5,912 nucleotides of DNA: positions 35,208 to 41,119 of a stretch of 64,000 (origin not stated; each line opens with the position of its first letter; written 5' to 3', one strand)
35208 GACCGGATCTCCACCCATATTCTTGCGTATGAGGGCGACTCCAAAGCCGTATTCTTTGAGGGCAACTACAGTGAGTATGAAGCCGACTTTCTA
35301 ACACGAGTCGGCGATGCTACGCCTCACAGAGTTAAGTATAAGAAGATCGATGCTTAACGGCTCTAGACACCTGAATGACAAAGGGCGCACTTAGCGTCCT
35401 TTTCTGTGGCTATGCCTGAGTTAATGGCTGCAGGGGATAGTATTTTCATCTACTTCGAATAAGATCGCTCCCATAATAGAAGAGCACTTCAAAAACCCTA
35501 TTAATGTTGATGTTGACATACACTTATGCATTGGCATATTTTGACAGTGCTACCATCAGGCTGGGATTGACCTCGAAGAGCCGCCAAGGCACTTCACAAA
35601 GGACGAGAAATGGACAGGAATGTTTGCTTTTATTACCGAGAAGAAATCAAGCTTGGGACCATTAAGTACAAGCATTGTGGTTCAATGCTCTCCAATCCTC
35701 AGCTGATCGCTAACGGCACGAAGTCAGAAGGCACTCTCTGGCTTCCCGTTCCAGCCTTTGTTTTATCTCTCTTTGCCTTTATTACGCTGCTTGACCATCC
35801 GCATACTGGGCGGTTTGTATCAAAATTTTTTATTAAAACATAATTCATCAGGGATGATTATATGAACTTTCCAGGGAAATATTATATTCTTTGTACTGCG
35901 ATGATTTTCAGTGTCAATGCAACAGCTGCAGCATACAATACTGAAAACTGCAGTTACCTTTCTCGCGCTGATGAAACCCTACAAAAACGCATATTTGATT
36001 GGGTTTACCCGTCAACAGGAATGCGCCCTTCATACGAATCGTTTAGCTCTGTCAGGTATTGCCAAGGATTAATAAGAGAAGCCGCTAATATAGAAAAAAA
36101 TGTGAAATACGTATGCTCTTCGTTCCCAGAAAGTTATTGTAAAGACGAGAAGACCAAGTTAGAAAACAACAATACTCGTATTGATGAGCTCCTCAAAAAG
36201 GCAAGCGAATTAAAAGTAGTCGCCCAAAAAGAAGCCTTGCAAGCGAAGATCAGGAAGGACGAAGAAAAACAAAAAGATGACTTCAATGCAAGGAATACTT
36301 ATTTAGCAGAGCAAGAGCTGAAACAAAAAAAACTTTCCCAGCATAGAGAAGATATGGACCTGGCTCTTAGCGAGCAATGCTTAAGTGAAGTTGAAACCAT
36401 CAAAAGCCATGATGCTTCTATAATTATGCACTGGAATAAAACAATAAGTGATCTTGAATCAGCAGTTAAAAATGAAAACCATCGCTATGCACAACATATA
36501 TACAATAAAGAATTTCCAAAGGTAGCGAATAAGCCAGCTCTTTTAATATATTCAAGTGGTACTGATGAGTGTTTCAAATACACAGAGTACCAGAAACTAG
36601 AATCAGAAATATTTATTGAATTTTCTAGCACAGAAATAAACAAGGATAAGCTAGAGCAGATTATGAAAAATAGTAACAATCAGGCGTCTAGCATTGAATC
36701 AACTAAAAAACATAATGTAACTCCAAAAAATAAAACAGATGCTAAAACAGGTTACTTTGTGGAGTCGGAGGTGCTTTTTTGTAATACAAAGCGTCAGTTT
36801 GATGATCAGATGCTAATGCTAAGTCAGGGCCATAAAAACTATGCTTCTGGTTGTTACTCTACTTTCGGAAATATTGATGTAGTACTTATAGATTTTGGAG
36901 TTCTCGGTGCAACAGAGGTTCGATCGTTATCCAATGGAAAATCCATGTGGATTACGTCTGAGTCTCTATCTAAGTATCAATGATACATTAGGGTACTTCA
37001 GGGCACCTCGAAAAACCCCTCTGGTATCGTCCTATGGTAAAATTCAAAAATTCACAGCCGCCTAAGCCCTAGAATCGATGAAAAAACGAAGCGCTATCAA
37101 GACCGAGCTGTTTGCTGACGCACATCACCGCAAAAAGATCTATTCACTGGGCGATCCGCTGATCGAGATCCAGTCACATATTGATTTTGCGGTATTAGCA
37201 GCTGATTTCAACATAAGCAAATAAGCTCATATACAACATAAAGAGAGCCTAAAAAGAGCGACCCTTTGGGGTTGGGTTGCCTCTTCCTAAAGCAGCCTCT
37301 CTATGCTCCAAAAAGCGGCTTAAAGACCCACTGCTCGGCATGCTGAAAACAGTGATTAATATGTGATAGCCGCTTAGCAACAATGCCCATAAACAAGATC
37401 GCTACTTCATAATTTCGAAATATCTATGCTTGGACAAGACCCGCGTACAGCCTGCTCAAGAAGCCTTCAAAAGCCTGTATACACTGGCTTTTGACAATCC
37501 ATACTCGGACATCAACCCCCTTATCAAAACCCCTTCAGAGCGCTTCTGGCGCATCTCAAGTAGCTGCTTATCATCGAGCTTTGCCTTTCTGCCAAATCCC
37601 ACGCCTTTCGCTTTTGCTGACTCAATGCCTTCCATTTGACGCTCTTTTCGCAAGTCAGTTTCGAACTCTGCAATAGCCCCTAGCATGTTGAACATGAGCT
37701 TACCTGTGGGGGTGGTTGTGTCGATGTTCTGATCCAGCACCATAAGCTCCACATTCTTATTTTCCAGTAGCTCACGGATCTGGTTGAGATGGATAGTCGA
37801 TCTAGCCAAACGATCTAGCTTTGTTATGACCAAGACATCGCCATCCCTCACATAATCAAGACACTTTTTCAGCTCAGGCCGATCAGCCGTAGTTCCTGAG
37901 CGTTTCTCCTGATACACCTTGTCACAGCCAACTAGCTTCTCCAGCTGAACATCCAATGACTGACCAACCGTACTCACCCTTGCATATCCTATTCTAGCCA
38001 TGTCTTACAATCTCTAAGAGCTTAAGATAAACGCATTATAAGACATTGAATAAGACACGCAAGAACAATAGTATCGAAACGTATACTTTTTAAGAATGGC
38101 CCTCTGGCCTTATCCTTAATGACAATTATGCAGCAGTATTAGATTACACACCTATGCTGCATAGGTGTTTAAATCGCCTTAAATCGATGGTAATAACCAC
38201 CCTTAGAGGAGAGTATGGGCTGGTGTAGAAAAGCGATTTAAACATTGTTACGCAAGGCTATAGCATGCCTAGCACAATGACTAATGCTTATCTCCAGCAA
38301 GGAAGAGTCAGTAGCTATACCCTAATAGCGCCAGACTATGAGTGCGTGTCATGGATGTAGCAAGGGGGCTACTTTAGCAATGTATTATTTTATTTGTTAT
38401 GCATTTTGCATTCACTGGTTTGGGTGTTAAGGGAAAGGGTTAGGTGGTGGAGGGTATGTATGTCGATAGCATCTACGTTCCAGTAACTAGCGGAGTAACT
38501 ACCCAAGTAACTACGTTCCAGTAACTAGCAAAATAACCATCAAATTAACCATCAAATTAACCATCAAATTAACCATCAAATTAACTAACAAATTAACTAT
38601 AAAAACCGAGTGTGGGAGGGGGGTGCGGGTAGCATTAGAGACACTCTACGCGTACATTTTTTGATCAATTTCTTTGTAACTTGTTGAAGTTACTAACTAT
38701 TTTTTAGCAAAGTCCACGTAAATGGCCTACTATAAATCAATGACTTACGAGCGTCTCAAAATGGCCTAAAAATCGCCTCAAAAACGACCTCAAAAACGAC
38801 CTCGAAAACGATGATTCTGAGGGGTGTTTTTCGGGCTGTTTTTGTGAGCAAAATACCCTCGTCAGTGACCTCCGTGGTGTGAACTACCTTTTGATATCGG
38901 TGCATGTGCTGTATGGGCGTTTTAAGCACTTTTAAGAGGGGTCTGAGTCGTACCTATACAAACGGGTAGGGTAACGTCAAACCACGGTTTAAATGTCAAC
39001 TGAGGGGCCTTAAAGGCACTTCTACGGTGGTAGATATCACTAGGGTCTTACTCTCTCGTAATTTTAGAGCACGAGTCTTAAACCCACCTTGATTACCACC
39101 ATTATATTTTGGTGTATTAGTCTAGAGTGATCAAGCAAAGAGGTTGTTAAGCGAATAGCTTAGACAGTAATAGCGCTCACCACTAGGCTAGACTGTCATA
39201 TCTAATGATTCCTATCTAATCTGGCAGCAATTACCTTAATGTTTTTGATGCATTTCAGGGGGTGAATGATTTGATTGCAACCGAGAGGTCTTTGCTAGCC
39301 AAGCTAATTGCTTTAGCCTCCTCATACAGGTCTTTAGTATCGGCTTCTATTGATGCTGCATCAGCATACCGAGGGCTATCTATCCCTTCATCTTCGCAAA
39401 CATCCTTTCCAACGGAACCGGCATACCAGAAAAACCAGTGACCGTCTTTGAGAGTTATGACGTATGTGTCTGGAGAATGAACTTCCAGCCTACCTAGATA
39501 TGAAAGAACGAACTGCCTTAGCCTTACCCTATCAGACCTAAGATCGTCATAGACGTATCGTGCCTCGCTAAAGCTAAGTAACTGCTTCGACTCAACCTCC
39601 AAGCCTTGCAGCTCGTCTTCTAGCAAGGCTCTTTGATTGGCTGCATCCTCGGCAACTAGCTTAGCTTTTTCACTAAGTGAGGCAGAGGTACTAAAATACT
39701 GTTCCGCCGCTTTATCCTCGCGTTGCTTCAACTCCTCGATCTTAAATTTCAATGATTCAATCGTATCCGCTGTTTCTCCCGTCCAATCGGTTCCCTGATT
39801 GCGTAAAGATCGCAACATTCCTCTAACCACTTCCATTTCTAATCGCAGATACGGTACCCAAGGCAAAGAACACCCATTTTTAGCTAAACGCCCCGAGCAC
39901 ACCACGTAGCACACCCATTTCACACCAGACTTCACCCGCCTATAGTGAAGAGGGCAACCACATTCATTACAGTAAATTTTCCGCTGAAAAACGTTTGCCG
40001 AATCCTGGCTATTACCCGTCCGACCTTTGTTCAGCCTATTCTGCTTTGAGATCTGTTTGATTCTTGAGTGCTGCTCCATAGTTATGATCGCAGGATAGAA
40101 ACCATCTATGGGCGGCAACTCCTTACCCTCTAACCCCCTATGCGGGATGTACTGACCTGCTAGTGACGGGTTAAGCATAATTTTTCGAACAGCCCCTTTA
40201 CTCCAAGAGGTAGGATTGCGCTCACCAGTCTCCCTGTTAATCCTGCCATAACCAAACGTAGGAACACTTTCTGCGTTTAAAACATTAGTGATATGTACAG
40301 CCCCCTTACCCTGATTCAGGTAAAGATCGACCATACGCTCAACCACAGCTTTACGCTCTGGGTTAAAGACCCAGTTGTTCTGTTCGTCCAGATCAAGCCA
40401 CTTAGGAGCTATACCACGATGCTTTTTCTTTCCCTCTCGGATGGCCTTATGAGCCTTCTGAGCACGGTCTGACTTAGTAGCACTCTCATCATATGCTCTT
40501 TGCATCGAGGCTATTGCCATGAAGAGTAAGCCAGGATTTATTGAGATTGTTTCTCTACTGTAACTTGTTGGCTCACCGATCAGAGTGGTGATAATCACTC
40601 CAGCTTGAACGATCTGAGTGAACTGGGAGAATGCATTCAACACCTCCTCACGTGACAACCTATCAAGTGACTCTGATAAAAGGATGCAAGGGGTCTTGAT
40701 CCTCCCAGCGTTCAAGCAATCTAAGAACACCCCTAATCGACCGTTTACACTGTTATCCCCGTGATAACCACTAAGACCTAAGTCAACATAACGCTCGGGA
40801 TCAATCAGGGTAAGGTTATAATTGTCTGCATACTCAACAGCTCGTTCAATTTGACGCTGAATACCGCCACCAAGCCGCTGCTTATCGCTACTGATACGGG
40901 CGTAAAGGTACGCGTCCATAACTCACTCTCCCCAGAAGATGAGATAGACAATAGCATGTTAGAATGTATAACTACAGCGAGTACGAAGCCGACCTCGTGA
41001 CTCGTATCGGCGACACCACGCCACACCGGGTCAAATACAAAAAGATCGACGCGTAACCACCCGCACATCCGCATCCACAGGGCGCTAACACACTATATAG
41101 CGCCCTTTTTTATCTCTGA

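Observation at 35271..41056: Island inserted in the 3' end of ettA by a large serine recombinase, carrying its own surrogate ettA terminus and terminator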

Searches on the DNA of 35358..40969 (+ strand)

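Call 36: search_dna_similar(query=window:35358-40969:+, collection=plasmids, mode=distant, max_rows=15)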
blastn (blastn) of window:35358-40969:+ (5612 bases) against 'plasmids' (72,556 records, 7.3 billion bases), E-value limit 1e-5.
Records with a match: 70; places in all: 72; records where one place covers at least 80% of the query: 0.
Best place of each record, by identity: 60-80% 70.
By first word of the organism name: Escherichia 12; Klebsiella 10; Shewanella 8; Acinetobacter 7; Enterobacter 6; Vibrio 5; Sulfitobacter 4; Citrobacter 4; Aeromonas 3; Providencia 3; and 8 more.
By predicted mobility (MOB-suite, as given by PLSDB): conjugative 42; non-mobilizable 16; mobilizable 12.
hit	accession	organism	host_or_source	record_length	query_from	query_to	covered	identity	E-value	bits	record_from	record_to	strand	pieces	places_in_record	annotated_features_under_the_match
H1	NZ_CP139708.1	Sulfitobacter sp. OXR-159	Bacterial Culture,hydrothermal vent ...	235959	2268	2644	7%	66.0%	2e-18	104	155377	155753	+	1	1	recombinase family protein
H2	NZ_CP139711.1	Sulfitobacter sp. OXR-159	Bacterial Culture,hydrothermal vent ...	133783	2268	2644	7%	66.0%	2e-18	104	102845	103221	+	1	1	recombinase family protein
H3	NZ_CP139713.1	Sulfitobacter sp. OXR-159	Bacterial Culture,hydrothermal vent ...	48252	2268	2644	7%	66.0%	2e-18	104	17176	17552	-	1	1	recombinase family protein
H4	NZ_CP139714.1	Sulfitobacter sp. OXR-159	Bacterial Culture,hydrothermal vent ...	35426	2268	2644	7%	66.0%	2e-18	104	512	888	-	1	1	recombinase family protein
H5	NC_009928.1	Acaryochloris marina MBIC11017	-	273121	2267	2645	7%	64.4%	1e-8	73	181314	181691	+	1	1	none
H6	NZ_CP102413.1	Ruegeria sp. YS9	seaweed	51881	2298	2645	6%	66.7%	8e-17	99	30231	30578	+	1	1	recombinase family protein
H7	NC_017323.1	Sinorhizobium meliloti BL225C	-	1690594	2220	2396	3%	70.6%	1e-7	69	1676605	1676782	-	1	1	none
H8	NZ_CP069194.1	Vibrio diabolicus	Litopenaeus vannamei purchased at the ...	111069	2231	2385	3%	71.6%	6e-12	82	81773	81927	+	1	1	none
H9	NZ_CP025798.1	Vibrio owensii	-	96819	2235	2377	3%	74.1%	1e-14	92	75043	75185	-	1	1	recombinase family protein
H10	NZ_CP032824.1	Aliarcobacter cryaerophilus ATCC 43158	bovine,cell culture,Aborted bovine ...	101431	2226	2376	3%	69.5%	5e-7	66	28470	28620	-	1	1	recombinase family protein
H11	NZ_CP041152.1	Shewanella sp. SNU WT4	Rainbow trout,Whole genome ...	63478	2231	2377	3%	70.6%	1e-8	72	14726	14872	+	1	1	recombinase family protein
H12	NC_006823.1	Aromatoleum aromaticum EbN1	-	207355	1719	1835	2%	79.5%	2e-18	104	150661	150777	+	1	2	IS5-like element ISAzo41 family transposase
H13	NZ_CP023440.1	Thauera sp. K11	cell culture,sludge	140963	1719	1834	2%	79.3%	7e-18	102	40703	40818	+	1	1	IS5 family transposase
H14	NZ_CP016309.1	Vibrio scophthalmi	Paralichthys olivaceus,cell culture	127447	2216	2341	2%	71.9%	2e-6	64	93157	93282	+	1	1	recombinase family protein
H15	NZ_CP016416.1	Vibrio scophthalmi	Paralichthys olivaceus,cell culture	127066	2216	2341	2%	71.4%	5e-7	66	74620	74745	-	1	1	recombinase family protein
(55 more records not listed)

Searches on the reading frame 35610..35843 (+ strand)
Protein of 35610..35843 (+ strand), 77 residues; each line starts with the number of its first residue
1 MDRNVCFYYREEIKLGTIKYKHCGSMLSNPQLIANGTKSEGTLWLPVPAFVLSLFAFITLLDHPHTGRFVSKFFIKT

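Call 7: search_protein_families(library=pfam, proteins=[window:35610-35843:+], max_evalue=0.01)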
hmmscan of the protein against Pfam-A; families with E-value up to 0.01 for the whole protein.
window:35610-35843:+ (77 aa): 0 families

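Call 8: search_protein_families(library=ncbifam, proteins=[window:35610-35843:+], max_evalue=0.001)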
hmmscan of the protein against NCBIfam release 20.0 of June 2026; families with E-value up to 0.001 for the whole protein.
window:35610-35843:+ (77 aa): 0 families

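Call 9: search_protein_families(library=padloc, proteins=[window:35610-35843:+], max_evalue=0.01)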
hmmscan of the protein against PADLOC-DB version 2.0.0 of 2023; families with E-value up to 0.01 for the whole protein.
window:35610-35843:+ (77 aa): 0 families

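Call 56: search_protein_families(library=phrogs, proteins=[window:35610-35843:+], max_evalue=0.001)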
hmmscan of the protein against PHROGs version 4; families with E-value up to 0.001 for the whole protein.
window:35610-35843:+ (77 aa): 0 families
